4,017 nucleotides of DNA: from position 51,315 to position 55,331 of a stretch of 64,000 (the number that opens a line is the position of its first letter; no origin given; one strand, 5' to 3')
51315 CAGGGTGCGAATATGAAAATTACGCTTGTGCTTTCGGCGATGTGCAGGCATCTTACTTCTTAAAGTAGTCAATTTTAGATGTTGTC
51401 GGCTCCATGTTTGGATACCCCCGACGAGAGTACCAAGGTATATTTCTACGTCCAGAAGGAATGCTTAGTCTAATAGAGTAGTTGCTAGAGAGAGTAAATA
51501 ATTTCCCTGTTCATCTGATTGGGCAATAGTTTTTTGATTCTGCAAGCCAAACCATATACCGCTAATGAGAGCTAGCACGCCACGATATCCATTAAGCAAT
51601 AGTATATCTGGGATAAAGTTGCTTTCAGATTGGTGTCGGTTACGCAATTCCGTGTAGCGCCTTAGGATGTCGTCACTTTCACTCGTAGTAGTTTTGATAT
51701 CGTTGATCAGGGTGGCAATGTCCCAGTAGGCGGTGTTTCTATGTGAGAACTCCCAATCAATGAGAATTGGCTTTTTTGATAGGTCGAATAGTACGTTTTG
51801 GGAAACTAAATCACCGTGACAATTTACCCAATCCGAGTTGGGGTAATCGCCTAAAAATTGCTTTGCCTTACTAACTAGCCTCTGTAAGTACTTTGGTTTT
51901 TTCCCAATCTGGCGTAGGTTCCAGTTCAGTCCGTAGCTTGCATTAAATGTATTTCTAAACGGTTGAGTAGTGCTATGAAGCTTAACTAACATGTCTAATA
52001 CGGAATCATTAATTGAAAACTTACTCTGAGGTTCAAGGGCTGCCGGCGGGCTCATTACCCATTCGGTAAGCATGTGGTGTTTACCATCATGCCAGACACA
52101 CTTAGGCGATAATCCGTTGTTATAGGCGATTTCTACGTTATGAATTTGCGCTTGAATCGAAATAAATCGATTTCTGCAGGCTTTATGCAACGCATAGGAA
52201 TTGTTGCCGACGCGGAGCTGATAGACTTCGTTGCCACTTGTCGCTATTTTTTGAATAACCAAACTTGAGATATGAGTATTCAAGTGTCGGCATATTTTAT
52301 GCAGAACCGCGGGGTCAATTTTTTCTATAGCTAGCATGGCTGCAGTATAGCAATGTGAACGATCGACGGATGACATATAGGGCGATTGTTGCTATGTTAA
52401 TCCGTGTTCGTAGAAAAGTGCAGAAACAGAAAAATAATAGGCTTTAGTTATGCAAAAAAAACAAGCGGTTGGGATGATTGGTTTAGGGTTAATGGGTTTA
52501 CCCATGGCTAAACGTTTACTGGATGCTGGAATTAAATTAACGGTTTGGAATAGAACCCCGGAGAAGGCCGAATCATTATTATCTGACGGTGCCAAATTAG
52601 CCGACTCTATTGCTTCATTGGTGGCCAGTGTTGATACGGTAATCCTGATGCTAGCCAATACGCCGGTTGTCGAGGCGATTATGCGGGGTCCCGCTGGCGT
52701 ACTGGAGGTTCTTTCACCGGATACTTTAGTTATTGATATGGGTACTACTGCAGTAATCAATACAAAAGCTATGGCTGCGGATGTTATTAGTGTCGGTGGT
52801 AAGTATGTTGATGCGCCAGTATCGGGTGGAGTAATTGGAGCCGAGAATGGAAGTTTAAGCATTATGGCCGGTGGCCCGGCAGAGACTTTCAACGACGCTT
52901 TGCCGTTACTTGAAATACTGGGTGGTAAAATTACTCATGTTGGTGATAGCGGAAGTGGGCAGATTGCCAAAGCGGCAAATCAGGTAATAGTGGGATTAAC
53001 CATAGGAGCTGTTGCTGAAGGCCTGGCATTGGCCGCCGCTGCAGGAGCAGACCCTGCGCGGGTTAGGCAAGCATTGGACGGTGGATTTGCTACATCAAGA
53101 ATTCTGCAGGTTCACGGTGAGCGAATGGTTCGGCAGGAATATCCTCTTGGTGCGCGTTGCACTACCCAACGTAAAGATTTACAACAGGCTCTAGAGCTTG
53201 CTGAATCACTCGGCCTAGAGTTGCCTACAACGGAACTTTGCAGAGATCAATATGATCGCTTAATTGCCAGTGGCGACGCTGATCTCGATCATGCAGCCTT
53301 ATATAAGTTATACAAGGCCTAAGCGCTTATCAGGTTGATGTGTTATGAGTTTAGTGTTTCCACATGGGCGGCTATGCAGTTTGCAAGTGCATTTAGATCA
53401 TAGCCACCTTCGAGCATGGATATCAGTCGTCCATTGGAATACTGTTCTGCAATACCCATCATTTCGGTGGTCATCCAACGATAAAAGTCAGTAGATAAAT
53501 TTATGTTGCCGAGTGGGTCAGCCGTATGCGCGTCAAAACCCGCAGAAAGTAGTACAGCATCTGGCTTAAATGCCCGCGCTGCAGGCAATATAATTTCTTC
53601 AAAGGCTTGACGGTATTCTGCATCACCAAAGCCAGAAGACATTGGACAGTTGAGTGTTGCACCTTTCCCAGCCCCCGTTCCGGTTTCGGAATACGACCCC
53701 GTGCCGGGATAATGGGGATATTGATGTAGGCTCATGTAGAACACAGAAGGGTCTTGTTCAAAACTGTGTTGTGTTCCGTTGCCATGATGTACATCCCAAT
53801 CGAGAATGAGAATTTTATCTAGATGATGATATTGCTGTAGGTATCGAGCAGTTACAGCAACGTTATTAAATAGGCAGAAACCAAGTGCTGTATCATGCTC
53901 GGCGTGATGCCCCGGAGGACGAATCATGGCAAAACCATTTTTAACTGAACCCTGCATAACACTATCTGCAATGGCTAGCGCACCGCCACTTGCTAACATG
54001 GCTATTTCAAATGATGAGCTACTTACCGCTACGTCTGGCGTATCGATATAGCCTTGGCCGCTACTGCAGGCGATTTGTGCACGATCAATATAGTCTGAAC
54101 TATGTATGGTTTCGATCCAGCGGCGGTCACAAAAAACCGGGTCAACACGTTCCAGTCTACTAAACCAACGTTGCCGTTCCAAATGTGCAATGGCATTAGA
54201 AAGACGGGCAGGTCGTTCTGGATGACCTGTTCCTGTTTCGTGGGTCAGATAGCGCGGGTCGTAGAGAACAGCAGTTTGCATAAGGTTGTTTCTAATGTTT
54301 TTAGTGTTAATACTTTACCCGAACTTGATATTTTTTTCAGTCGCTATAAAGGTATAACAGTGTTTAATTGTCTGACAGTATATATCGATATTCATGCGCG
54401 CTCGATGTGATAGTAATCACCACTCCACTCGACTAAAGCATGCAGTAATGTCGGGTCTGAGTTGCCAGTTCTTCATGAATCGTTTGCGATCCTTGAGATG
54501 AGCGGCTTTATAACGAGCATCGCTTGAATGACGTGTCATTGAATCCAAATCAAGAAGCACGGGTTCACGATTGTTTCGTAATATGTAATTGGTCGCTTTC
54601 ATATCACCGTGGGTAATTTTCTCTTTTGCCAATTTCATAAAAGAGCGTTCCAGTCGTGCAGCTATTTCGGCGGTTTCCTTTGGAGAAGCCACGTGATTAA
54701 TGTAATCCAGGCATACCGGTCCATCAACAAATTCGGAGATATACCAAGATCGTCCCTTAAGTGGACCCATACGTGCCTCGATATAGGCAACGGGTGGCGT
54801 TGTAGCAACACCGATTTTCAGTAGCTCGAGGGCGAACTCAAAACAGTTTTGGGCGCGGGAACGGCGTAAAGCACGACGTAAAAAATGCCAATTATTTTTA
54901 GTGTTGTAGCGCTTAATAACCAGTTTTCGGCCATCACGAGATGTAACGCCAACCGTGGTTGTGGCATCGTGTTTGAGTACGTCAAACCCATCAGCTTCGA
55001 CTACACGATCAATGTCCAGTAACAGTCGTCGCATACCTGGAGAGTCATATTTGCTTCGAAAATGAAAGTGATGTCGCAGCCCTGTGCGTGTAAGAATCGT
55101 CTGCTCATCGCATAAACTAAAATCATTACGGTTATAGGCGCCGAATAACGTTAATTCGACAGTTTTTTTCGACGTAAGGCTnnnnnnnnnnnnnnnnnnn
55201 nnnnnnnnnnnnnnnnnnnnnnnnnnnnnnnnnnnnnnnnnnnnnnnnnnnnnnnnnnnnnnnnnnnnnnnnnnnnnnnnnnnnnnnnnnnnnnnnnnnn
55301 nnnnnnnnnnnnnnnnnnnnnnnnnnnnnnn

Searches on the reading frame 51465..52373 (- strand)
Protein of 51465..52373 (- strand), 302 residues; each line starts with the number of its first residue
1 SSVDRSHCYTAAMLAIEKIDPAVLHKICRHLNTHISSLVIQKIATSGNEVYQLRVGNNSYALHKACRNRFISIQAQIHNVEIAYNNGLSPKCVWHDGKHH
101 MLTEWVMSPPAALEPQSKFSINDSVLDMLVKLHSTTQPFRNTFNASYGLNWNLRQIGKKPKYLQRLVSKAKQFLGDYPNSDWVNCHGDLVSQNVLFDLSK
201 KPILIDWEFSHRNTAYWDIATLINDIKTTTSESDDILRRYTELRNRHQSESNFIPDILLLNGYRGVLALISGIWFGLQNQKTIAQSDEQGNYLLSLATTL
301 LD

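Call 85: search_protein_families(library=pfam, proteins=[window:51465-52373:-], max_evalue=0.000001)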
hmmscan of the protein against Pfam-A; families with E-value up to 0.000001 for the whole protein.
window:51465-52373:- (302 aa): 2 families
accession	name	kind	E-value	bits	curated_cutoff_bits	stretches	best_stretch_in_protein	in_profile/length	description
PF01636.29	APH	-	3.9e-13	50.1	23.2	1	48-241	11-230/239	Phosphotransferase enzyme family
PF01633.27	Choline_kinase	-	4.7e-08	33.1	29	1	160-229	141-210/300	Choline/ethanolamine kinase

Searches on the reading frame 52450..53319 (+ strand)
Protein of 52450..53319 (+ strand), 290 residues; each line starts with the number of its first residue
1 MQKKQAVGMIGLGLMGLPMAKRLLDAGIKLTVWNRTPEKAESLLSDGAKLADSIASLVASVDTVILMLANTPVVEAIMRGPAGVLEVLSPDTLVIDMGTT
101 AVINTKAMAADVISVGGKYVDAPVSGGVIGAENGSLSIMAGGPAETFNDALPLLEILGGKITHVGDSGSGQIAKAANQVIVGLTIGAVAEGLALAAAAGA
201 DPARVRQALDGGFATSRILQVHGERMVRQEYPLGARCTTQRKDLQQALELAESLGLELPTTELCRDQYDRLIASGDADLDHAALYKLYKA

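Call 85: search_protein_families(library=pfam, proteins=[window:52450-53319:+], max_evalue=0.000001)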
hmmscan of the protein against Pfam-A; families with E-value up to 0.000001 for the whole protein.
window:52450-53319:+ (290 aa): 3 families
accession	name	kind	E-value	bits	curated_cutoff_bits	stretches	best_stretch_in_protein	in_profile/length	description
PF03446.21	NAD_binding_2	-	7.9e-50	169.4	21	1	7-165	2-161/161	NAD binding domain of 6-phosphogluconate dehydrogenase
PF14833.11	NAD_binding_11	-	3.6e-30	105.2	30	1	168-288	1-122/122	NAD-binding of NADP-dependent 3-hydroxyisobutyrate dehydrogenase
PF02826.25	2-Hacid_dh_C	-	3.9e-09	36.6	25.1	1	4-110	36-139/178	D-isomer specific 2-hydroxyacid dehydrogenase, NAD binding domain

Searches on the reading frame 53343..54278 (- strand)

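Call 85: search_protein_families(library=pfam, proteins=[window:53343-54278:-], max_evalue=0.000001)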
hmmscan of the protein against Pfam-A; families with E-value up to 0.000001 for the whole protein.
window:53343-54278:- (311 aa): 1 family
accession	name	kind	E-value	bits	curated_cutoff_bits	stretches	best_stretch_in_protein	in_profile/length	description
PF00850.24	Hist_deacetyl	-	1.1e-100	337.3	27.9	1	19-309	1-298/298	Histone deacetylase domain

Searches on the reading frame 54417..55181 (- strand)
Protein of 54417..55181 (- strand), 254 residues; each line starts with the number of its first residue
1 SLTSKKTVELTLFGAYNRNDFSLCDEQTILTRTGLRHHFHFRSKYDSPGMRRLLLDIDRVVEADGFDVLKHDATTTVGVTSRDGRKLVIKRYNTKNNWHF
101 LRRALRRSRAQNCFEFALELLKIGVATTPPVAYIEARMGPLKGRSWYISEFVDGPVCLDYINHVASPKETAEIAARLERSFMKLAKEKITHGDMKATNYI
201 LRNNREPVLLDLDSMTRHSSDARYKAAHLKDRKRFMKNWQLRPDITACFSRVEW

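Call 85: search_protein_families(library=pfam, proteins=[window:54417-55181:-], max_evalue=0.000001)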
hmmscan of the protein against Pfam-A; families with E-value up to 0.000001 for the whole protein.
window:54417-55181:- (254 aa): 1 family
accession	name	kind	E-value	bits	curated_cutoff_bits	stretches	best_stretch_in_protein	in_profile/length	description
PF06293.20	Kdo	-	2.3e-08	34.2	21.3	1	74-238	19-192/207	Lipopolysaccharide kinase (Kdo/WaaP) family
